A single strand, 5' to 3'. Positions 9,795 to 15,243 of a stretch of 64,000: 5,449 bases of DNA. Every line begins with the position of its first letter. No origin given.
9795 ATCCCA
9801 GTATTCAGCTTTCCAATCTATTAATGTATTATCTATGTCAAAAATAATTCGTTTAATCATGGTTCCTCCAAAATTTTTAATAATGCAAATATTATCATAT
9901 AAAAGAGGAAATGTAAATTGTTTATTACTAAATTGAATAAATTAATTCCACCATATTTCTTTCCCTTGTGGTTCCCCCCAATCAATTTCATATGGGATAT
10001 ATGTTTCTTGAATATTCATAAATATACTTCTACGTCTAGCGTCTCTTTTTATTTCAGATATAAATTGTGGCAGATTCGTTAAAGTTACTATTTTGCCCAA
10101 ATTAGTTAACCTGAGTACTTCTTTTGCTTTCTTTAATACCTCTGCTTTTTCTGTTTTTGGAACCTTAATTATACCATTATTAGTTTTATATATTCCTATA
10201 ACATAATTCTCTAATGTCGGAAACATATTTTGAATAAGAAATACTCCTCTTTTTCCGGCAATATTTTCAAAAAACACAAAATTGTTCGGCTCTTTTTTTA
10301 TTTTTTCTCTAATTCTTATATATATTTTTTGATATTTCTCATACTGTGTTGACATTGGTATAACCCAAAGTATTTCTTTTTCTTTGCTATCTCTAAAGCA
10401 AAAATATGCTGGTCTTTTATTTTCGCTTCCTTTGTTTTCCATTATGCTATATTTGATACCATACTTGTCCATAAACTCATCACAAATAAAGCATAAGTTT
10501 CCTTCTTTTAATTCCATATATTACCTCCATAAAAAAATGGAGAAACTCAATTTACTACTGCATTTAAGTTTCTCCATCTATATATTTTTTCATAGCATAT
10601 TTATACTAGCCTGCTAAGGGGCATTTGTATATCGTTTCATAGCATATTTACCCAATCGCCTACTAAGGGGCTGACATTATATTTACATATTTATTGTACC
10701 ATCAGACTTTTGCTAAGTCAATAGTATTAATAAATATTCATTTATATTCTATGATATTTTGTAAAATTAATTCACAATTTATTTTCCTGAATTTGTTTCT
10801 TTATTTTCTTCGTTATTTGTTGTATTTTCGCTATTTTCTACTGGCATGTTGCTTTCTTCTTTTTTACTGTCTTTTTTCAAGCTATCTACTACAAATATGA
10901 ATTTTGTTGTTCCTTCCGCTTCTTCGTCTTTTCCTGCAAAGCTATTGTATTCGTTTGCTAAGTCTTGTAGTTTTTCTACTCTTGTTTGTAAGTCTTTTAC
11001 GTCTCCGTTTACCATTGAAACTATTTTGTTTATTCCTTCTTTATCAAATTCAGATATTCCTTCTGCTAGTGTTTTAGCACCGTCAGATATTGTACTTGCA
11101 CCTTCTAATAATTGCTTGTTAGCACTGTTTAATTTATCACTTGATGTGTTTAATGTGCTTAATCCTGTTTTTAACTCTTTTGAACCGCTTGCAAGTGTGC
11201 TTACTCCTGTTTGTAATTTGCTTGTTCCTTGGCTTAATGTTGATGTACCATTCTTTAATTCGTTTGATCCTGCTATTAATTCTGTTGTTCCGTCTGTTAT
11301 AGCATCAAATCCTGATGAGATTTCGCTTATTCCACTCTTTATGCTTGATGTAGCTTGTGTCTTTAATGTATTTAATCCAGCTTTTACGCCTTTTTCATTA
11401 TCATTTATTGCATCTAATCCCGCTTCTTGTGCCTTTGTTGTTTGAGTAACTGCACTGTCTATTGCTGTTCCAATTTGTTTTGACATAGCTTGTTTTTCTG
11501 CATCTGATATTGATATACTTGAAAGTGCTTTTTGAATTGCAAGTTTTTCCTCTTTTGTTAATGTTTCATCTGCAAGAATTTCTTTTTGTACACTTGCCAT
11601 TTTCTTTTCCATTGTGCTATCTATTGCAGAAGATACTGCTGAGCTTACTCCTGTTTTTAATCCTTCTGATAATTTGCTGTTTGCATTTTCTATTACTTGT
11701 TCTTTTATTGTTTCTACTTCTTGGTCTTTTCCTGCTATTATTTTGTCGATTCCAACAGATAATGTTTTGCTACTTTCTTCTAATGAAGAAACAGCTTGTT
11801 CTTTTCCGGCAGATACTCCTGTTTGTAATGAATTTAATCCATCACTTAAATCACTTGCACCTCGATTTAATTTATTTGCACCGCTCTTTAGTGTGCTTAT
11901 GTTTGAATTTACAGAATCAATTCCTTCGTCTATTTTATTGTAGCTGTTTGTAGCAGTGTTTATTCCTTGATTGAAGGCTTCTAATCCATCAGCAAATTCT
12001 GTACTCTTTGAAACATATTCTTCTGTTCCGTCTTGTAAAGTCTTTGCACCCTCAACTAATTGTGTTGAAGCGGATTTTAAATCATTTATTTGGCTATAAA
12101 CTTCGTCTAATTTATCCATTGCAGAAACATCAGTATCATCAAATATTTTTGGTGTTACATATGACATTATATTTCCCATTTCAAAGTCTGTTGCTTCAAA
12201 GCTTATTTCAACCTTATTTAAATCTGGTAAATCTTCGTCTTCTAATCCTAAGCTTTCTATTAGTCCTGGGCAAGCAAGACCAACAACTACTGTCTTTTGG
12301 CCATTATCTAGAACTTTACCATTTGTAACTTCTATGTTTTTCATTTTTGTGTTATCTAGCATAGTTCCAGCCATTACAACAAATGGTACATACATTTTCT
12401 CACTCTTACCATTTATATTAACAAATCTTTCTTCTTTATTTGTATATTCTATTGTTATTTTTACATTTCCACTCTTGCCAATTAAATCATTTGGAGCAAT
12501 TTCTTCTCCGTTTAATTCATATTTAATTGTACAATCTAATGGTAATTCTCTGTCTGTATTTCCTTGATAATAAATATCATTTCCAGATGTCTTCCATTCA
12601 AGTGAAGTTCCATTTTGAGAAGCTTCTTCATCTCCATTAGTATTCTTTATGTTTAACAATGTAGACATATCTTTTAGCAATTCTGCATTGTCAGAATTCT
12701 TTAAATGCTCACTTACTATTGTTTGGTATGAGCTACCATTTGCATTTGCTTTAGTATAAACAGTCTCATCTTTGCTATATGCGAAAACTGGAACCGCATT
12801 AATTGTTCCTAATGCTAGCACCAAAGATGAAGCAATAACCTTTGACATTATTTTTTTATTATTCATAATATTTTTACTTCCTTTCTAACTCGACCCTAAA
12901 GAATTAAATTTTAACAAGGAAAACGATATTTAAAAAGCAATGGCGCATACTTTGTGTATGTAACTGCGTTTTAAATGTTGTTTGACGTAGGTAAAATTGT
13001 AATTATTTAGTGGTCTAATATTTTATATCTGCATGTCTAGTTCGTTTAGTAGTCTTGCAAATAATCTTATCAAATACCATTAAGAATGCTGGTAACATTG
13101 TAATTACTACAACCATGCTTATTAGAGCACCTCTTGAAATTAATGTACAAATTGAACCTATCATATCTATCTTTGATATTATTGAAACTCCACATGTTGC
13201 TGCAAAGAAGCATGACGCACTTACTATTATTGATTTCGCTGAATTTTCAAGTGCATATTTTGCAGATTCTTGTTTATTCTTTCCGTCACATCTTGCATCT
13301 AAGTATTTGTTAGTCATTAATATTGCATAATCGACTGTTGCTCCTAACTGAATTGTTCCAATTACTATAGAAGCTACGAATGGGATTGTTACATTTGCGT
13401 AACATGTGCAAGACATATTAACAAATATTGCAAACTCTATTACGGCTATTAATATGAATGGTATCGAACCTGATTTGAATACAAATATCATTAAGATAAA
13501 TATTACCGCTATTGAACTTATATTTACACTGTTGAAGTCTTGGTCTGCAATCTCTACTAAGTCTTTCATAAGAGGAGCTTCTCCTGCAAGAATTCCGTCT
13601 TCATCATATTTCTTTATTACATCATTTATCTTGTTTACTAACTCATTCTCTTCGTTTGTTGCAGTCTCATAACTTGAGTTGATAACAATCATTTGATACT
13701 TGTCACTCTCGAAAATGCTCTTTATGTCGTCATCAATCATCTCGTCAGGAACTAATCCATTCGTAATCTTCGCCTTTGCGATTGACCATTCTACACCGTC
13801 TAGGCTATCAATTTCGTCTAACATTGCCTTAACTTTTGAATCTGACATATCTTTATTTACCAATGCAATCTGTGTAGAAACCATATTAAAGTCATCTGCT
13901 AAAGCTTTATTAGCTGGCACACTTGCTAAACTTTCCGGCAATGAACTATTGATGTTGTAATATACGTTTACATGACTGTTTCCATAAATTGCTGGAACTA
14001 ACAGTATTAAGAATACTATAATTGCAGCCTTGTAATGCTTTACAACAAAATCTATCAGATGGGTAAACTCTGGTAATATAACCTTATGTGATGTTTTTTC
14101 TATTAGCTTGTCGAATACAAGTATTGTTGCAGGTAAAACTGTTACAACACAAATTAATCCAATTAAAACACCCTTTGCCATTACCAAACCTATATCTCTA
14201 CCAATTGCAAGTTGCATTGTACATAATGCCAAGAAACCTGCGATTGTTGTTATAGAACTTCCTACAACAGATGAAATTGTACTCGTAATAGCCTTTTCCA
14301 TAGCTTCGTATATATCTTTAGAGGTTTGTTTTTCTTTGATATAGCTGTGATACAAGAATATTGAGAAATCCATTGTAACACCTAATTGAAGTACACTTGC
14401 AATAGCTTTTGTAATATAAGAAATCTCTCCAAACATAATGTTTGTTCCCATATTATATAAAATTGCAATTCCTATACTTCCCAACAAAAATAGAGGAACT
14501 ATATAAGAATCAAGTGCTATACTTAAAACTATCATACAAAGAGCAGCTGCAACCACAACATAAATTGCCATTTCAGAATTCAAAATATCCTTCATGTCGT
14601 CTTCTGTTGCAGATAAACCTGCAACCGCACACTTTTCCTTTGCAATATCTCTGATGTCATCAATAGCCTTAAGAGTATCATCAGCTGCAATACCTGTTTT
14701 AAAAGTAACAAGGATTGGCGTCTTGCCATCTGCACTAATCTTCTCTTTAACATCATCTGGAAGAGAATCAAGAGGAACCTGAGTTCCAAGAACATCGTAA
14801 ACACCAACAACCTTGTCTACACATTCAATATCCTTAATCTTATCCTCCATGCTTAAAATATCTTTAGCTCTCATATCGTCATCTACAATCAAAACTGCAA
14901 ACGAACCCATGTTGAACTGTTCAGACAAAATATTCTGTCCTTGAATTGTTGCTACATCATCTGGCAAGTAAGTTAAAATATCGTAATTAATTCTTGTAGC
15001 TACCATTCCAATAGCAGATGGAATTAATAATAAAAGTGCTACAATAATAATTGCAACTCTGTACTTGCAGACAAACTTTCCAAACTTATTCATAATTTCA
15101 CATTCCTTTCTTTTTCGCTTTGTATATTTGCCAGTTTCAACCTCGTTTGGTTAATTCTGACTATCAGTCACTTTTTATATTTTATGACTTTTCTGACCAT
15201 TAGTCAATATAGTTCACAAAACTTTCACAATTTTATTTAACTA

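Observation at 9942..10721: Complete type III toxin-antitoxin locus (RNA-repeat antitoxin plus ToxN/AbiQ-like toxin), probably unannotated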

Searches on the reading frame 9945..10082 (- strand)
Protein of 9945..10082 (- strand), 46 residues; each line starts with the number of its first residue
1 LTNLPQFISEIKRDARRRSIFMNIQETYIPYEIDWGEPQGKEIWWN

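Call 29: find_homologous_proteins(query=window:9945-10082:-, max_evalue=10)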
Query seq(46 aa) (46 aa): 2 proteins with E <= 10 among 2 candidates.
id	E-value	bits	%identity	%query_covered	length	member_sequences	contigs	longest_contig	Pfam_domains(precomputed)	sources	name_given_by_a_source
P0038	1.3e-24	101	100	100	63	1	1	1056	-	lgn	-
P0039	4.6e-18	81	88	87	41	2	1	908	-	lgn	-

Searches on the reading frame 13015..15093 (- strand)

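Call 47: search_protein_families(library=pfam, proteins=[window:13015-15093:-], max_evalue=0.00001)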
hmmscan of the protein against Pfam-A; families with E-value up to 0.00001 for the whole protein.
window:13015-15093:- (692 aa): 1 family
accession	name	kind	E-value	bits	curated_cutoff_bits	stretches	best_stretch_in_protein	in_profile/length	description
PF03176.21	MMPL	-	9.2e-57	192.9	20.5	2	391-683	9-311/333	MMPL family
